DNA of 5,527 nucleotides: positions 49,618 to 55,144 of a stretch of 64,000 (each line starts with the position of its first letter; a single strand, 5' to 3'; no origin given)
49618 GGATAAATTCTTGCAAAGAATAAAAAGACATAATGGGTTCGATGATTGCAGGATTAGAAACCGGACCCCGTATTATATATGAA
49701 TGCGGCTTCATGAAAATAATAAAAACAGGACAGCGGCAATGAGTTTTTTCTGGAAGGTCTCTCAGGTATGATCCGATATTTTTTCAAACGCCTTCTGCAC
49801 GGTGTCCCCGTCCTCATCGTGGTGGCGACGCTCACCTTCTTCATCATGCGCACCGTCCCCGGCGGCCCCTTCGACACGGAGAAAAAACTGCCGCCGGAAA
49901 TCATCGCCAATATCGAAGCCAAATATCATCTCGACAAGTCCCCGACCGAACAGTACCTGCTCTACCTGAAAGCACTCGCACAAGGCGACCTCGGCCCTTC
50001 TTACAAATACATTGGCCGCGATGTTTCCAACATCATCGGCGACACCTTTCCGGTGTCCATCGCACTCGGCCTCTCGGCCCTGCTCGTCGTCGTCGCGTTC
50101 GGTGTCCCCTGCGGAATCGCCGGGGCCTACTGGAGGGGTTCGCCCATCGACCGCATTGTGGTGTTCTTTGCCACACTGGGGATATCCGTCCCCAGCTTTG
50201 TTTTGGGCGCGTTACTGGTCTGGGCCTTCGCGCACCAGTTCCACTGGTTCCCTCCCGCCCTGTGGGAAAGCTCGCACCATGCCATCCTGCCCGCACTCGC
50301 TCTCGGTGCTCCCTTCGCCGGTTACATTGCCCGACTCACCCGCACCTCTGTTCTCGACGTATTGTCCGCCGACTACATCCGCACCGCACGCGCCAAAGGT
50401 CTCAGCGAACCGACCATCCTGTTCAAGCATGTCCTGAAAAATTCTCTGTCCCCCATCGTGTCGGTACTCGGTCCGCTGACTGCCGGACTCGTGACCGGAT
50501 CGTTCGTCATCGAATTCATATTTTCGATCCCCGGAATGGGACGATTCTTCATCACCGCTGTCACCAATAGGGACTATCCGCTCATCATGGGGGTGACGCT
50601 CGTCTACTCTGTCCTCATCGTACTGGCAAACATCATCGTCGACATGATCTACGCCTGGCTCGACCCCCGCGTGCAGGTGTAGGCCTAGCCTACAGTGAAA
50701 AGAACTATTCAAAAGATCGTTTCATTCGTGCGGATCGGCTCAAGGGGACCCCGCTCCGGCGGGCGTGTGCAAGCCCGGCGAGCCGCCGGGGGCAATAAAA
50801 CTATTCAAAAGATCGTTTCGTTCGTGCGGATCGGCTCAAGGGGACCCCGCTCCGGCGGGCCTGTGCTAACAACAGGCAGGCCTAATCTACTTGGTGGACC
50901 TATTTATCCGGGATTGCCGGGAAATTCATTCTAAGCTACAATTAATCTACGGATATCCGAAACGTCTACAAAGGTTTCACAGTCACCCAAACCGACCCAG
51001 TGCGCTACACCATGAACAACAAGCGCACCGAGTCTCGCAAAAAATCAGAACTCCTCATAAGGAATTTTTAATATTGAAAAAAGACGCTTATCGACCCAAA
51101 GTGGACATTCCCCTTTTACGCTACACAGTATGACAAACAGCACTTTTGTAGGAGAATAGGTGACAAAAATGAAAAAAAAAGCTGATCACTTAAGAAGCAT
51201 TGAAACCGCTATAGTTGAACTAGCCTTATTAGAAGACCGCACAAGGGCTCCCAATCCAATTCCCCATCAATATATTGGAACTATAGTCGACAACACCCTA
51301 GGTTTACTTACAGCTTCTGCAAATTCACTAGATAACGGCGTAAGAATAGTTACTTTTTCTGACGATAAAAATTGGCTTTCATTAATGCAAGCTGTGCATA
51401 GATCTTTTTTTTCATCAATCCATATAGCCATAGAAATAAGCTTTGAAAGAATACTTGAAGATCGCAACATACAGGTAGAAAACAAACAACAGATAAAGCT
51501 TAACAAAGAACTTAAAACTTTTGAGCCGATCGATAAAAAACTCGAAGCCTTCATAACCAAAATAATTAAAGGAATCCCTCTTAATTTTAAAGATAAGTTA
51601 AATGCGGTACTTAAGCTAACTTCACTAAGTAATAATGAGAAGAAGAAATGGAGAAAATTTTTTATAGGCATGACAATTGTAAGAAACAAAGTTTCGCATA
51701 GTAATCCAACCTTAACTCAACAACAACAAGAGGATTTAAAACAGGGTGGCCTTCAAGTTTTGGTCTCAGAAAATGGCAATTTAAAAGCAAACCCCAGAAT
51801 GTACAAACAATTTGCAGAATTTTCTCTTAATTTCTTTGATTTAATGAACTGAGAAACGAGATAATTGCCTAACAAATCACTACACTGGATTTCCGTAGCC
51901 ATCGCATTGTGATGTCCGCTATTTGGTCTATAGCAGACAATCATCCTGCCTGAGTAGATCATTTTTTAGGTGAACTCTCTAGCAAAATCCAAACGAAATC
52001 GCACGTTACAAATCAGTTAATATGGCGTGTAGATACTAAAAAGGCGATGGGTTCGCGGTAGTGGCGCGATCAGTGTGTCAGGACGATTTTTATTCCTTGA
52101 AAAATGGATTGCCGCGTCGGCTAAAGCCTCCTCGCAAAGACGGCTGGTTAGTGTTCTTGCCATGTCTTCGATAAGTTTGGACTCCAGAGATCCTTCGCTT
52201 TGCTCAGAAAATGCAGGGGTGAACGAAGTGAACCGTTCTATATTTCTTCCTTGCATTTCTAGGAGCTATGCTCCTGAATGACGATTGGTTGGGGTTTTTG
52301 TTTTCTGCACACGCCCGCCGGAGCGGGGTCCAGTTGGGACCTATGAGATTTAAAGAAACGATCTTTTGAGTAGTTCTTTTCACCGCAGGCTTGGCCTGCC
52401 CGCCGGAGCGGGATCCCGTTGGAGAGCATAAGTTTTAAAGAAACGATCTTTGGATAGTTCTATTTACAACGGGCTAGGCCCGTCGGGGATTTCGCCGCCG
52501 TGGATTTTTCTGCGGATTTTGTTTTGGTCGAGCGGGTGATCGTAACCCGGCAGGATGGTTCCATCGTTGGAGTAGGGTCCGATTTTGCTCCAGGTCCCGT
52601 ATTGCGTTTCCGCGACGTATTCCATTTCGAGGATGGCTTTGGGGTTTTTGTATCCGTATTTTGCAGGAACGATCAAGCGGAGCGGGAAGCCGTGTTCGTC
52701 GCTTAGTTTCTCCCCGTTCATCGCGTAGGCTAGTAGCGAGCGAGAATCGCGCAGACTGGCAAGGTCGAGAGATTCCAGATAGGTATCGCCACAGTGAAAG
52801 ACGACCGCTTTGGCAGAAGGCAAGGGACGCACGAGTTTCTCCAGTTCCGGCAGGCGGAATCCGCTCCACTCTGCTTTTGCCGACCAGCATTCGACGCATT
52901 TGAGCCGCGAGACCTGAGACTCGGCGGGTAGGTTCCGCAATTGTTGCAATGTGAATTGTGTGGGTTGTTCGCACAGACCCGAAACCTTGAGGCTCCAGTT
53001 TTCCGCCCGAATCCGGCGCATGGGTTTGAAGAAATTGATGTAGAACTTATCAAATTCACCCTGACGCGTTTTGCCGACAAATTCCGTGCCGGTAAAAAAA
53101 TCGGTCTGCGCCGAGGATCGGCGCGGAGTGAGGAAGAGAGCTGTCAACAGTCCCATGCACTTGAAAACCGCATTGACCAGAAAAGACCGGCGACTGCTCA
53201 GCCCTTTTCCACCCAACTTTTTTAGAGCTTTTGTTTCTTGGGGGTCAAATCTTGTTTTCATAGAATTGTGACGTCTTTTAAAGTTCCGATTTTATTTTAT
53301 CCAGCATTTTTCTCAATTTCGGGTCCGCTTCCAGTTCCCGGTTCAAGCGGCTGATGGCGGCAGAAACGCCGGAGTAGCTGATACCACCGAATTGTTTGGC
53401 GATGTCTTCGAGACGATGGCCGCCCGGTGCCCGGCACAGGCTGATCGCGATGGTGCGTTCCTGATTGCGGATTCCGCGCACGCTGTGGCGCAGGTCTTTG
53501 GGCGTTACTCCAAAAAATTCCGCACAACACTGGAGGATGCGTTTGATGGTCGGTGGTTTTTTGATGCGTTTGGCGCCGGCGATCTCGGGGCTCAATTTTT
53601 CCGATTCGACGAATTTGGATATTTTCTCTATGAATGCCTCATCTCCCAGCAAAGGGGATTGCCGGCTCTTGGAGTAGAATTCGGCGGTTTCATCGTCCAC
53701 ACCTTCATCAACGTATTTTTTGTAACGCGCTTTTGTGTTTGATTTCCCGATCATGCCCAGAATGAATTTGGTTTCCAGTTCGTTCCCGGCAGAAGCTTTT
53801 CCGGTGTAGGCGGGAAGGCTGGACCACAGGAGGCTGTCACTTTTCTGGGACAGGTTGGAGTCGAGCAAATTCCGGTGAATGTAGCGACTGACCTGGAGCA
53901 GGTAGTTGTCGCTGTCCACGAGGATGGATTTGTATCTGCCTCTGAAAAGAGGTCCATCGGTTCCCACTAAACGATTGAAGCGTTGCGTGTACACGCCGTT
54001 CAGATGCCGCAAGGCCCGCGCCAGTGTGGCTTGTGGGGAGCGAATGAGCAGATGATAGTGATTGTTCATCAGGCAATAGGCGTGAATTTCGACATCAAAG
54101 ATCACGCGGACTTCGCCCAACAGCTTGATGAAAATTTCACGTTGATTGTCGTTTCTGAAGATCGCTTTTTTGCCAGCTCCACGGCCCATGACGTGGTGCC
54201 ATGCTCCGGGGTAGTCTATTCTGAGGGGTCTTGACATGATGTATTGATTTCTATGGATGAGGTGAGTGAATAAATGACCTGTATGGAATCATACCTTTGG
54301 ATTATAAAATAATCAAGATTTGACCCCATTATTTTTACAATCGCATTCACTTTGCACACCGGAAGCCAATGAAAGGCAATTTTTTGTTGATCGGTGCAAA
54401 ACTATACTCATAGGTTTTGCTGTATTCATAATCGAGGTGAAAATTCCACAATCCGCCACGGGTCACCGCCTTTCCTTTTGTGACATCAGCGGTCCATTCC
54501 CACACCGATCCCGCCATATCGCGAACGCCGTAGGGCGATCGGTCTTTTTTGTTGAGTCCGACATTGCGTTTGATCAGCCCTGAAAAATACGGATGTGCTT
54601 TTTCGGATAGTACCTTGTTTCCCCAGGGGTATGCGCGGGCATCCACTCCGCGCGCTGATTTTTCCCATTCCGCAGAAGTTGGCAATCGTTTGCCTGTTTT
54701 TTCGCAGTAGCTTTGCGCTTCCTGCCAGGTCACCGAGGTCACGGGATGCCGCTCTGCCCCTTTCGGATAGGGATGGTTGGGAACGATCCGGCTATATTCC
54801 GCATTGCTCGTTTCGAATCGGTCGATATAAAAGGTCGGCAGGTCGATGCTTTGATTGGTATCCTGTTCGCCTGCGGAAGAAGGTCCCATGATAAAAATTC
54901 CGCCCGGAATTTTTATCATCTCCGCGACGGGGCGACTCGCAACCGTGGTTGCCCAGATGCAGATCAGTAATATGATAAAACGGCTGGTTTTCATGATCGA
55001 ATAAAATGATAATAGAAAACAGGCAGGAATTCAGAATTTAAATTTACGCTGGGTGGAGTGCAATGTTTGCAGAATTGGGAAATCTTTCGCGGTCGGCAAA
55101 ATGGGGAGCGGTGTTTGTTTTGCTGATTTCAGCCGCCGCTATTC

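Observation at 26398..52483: Six-copy modular hairpin repeat brackets two accessory genes as inverted pairs, near a TIR-bounded RAYT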

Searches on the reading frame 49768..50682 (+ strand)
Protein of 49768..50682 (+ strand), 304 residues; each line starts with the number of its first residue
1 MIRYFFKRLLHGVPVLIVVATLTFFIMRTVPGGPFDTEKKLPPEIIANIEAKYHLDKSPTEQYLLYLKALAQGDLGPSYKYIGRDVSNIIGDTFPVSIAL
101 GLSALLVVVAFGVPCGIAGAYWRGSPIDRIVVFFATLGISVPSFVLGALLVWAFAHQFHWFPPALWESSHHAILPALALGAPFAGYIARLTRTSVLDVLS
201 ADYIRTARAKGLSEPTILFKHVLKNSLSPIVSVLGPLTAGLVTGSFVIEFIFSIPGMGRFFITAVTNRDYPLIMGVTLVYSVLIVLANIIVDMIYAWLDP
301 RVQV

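Call 11: search_protein_families(library=pfam, proteins=[window:49768-50682:+], max_evalue=0.01)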
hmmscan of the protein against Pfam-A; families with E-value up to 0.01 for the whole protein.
window:49768-50682:+ (304 aa): 2 families
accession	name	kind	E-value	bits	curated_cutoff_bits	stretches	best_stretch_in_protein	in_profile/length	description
PF00528.27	BPD_transp_1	-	4.2e-43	147.6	26.4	1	112-303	1-183/184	Binding-protein-dependent transport system inner membrane component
PF19300.4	BPD_transp_1_N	-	8.4e-08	32.8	23.8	1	1-73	1-75/114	Binding-prot-dependent transport system membrane comp, N-term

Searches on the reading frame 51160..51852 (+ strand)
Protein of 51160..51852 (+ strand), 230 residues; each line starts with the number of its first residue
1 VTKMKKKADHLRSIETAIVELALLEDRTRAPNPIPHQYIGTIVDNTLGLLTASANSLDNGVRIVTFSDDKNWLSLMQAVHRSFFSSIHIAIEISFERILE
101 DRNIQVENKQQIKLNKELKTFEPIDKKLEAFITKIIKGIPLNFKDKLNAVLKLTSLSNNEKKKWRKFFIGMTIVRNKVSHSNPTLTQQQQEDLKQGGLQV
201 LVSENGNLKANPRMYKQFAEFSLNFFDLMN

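Call 11: search_protein_families(library=pfam, proteins=[window:51160-51852:+], max_evalue=0.01)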
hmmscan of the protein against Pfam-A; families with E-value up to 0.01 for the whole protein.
window:51160-51852:+ (230 aa): 1 family
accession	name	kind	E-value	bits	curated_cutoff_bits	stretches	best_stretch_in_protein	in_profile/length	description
PF16565.11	MIT_C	-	0.00071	19.9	25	1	60-127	51-120/142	Phospholipase D-like domain at C-terminus of MIT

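Call 46: search_protein_families(library=ncbifam, proteins=[window:51160-51852:+], max_evalue=0.01)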
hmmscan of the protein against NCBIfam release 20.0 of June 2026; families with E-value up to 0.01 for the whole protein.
window:51160-51852:+ (230 aa): 0 families

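Call 48: search_protein_families(library=padloc, proteins=[window:51160-51852:+], max_evalue=0.01)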
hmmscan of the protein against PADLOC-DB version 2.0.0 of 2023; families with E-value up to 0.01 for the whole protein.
window:51160-51852:+ (230 aa): 1 family
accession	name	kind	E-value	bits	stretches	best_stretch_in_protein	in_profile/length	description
PDLC03820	RTasHEPN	-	0.0014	16.7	1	152-195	62-104/148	DRT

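Call 82: find_homologous_proteins(query=window:51160-51852:+, max_evalue=0.001)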
Query window:51160-51852:+ (230 aa): 64 proteins with E <= 0.001 among 459 candidates.
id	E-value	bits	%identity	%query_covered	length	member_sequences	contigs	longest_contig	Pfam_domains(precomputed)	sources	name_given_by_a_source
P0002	5.2e-144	495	100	100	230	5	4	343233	-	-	-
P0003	8.4e-110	383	79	98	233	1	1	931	-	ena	-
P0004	9.8e-109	380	79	98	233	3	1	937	-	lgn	-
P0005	2.4e-104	365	75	98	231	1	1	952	-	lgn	-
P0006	5.5e-103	361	75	98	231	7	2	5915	-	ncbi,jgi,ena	-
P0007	3.4e-96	339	72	98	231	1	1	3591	-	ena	-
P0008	1.3e-90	320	67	98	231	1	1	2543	-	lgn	-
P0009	5.0e-59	217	70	65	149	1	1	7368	-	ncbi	ncbi:MAG: hypothetical protein V3T42_09255, partial [Nitrospirales bacterium]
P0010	3.2e-58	215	49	95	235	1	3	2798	-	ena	-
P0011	9.8e-57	210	49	100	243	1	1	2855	-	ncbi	-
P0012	1.3e-56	209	48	96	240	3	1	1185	-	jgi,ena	-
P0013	2.2e-56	209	45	97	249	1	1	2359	-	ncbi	-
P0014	1.2e-55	206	45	96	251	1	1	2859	-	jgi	jgi:hypothetical protein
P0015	1.2e-55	206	46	95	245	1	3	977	-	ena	-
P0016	3.1e-55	205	47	96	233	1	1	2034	-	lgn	-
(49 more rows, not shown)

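Call 83: find_encoding_contigs(protein=P0006, flank=5000, max_places=4)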
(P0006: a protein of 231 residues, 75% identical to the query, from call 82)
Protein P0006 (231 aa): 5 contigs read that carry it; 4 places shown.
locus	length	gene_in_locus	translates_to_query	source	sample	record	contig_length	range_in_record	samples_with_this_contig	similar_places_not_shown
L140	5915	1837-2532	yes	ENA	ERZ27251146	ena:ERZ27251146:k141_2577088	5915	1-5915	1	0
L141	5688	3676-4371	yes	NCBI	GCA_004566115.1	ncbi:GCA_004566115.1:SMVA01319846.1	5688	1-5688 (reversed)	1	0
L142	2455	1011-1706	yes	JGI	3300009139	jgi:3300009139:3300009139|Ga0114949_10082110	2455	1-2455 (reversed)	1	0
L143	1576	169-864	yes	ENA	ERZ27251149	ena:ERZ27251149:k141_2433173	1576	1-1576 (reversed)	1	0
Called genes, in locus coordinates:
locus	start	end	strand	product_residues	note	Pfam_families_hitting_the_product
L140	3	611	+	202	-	?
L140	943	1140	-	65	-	PF00239:Resolvase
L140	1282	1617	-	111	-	-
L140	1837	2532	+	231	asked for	-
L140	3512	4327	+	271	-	PF00583:Acetyltransf_1, PF13673:Acetyltransf_10, PF13508:Acetyltransf_7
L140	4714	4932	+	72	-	-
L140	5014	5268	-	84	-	PF00581:Rhodanese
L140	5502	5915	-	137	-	?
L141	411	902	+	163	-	-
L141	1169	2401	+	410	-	PF14027:Questin_oxidase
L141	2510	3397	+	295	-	PF01073:3Beta_HSD (weak), PF01370:Epimerase, PF02254:TrkA_N (faint), PF05368:NmrA, PF13460:NAD_binding_10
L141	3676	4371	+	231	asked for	-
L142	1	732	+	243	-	?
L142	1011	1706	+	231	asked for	-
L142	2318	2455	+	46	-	?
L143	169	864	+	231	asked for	-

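Call 84: find_encoding_contigs(protein=P0009, flank=5000, max_places=3)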
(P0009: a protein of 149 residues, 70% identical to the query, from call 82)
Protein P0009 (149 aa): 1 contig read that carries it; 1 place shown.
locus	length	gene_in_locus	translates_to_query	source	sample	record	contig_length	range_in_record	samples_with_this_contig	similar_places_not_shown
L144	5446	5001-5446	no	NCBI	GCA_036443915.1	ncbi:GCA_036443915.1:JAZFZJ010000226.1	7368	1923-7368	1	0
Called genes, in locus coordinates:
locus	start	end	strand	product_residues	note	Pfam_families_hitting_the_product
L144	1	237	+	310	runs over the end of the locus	PF01180:DHO_dh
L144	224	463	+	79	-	-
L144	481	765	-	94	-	PF00196:GerE, PF08281:Sigma70_r4_2, PF13384:HTH_23 (weak)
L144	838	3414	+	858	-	PF12704:MacB_PCD, PF02687:FtsX, PF12704:MacB_PCD, PF02687:FtsX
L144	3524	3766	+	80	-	PF04014:MazE_antitoxin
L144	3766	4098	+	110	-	PF02452:PemK_toxin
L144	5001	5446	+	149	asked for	?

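Call 85: find_encoding_contigs(protein=P0007, flank=5000, max_places=3)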
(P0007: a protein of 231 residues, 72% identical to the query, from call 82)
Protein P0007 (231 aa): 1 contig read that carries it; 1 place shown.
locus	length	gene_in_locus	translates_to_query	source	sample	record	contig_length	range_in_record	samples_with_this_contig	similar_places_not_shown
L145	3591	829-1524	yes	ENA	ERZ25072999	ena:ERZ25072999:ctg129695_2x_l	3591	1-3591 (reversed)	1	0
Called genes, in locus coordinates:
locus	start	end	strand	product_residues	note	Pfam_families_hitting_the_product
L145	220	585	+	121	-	-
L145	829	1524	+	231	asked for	-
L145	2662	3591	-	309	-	?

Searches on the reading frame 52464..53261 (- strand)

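Call 11: search_protein_families(library=pfam, proteins=[window:52464-53261:-], max_evalue=0.01)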
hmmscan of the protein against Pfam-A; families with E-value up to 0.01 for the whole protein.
window:52464-53261:- (265 aa): 1 family
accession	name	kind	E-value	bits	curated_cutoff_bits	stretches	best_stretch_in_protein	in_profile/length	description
PF00174.25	Oxidored_molyb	-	2.5e-35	122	24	1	81-224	4-169/169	Oxidoreductase molybdopterin binding domain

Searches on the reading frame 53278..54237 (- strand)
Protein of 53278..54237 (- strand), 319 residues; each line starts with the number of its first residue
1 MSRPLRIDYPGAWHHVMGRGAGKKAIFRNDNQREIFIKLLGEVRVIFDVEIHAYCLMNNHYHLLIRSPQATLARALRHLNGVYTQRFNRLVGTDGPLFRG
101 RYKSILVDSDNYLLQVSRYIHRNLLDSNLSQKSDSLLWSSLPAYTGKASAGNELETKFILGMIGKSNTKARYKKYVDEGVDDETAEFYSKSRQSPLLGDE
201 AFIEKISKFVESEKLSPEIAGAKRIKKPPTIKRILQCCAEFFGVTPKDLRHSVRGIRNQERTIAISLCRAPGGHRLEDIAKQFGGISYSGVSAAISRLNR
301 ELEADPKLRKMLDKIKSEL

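Call 11: search_protein_families(library=pfam, proteins=[window:53278-54237:-], max_evalue=0.01)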
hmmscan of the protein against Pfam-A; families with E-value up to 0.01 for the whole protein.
window:53278-54237:- (319 aa): 2 families
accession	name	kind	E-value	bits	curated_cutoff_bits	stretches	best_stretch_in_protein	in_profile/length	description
PF01797.21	Y1_Tnp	-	7.8e-11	42.6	23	1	15-123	8-121/121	Transposase IS200 like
PF08299.17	Bac_DnaA_C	-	8.8e-08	32.5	31.5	1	231-296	1-67/69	Bacterial dnaA protein helix-turn-helix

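Call 46: search_protein_families(library=ncbifam, proteins=[window:53278-54237:-], max_evalue=0.01)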
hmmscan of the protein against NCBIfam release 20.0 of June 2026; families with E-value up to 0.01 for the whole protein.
window:53278-54237:- (319 aa): 3 families
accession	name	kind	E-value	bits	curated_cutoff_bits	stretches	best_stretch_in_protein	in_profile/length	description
NF047646.1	REP_Tyr_transpos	equivalog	1.7e-11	44.2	80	1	7-132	5-139/146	REP-associated tyrosine transposase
TIGR00362.1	DnaA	equivalog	3.5e-09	36.3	343.9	1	213-319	333-437/437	chromosomal replication initiator protein DnaA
NF001154.0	PRK00149.3-3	equivalog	0.0012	17.9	410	1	222-318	359-457/462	chromosomal replication initiator protein DnaA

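Call 52: find_related_loci(query=window:53278-54237:-, collection=genome_contigs, flank=5000)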
Query window:53278-54237:- (319 aa) in genome_contigs; peptide patterns used: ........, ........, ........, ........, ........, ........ (x = any residue, [..] = any of these).
591 stretches matched a pattern; 451 encode a relative of the query (tblastn E <= 1e-3); the best 80 are kept; 80 distinct loci.
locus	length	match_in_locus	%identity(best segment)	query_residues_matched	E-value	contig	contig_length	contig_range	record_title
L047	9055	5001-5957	89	1-319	0e+0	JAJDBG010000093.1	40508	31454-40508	MAG: Nitrospinaceae bacterium isolate OFTM96 OFTM96_92, whole genome shotgun sequence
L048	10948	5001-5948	43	1-316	3e-89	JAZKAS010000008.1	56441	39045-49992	MAG: Pseudomonadota bacterium isolate ADI_H3L2_1_122_18_3-bin039_1 ADIH3L21_B039_1_000000000008, whole genome shotgun se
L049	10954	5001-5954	44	1-319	2e-87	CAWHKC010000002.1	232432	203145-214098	MAG: uncultured proteobacterium isolate MFD04780.bin.1.177 genome assembly, contig: contig_16262, whole genome shotgun s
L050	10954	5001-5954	43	1-319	4e-85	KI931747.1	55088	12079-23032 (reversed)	MAG: Candidatus Entotheonella sp. TSY1 genomic scaffold TSY1_scaffold00018, whole genome shotgun sequence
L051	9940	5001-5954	42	1-319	9e-82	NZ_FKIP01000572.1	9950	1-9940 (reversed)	Candidatus Entotheonella palauensis isolate egemina21, whole genome shotgun sequence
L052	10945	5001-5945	43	1-315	4e-81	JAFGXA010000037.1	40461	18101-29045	MAG: Gammaproteobacteria bacterium isolate ZodW_Metabat.305 k87_14087483, whole genome shotgun sequence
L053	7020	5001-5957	41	1-319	8e-80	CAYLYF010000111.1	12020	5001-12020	MAG TPA_asm: uncultured Thermodesulfobacteriota bacterium isolate binchicken_co47_113 genome assembly, contig: NODE_3929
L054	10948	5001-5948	41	1-316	3e-78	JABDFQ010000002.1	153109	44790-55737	MAG: Gammaproteobacteria bacterium isolate BWOrgControl_Nextera60_MAG5 3300020984.a:Ga0206852_1003, whole genome shotgun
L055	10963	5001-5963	41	1-319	3e-77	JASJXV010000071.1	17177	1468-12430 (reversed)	MAG: Gammaproteobacteria bacterium isolate MT_MAG1 NODE_1356_length_17177_cov_10.864093, whole genome shotgun sequence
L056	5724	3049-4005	41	1-318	1e-75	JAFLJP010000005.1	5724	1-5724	MAG: Gammaproteobacteria bacterium isolate MC-02 c_000000320168_1, whole genome shotgun sequence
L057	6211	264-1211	40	1-316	3e-74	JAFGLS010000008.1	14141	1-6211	MAG: Syntrophaceae bacterium isolate Zod_Metabat.41 k87_400837, whole genome shotgun sequence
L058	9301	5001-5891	43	1-297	5e-74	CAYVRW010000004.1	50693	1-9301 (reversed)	MAG TPA_asm: uncultured Coxiellaceae bacterium isolate SRP200132_co1_88 genome assembly, contig: NODE_1052_length_50693_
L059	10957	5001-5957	38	1-319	4e-72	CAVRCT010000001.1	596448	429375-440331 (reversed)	MAG: uncultured Gammaproteobacteria bacterium isolate MFD04780.bin.1.207 genome assembly, contig: contig_1145, whole gen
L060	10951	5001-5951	38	1-315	1e-70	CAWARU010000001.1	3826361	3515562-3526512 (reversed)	MAG: uncultured Gammaproteobacteria bacterium isolate MFD02579.bin.2.49 genome assembly, contig: contig_8033, whole geno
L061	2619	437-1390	38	1-319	2e-71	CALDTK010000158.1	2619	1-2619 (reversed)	MAG: uncultured Saprospiraceae bacterium isolate L3_Bin_Bin_87_1_1 genome assembly, contig: c_000000611961, whole genome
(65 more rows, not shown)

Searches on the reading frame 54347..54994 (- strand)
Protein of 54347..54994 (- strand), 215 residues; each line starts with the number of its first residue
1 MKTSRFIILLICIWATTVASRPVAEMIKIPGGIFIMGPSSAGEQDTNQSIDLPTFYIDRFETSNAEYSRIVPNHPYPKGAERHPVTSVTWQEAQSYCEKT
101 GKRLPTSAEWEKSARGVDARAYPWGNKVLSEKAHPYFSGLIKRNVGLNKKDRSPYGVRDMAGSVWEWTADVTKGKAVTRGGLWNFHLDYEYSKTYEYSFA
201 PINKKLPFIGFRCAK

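Call 11: search_protein_families(library=pfam, proteins=[window:54347-54994:-], max_evalue=0.01)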
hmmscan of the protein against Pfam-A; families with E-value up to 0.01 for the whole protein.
window:54347-54994:- (215 aa): 1 family
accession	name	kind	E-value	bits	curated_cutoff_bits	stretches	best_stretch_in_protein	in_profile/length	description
PF03781.23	FGE-sulfatase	-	2.7e-37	129.2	23.3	1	23-215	2-255/255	Sulfatase-modifying factor enzyme 1-like domain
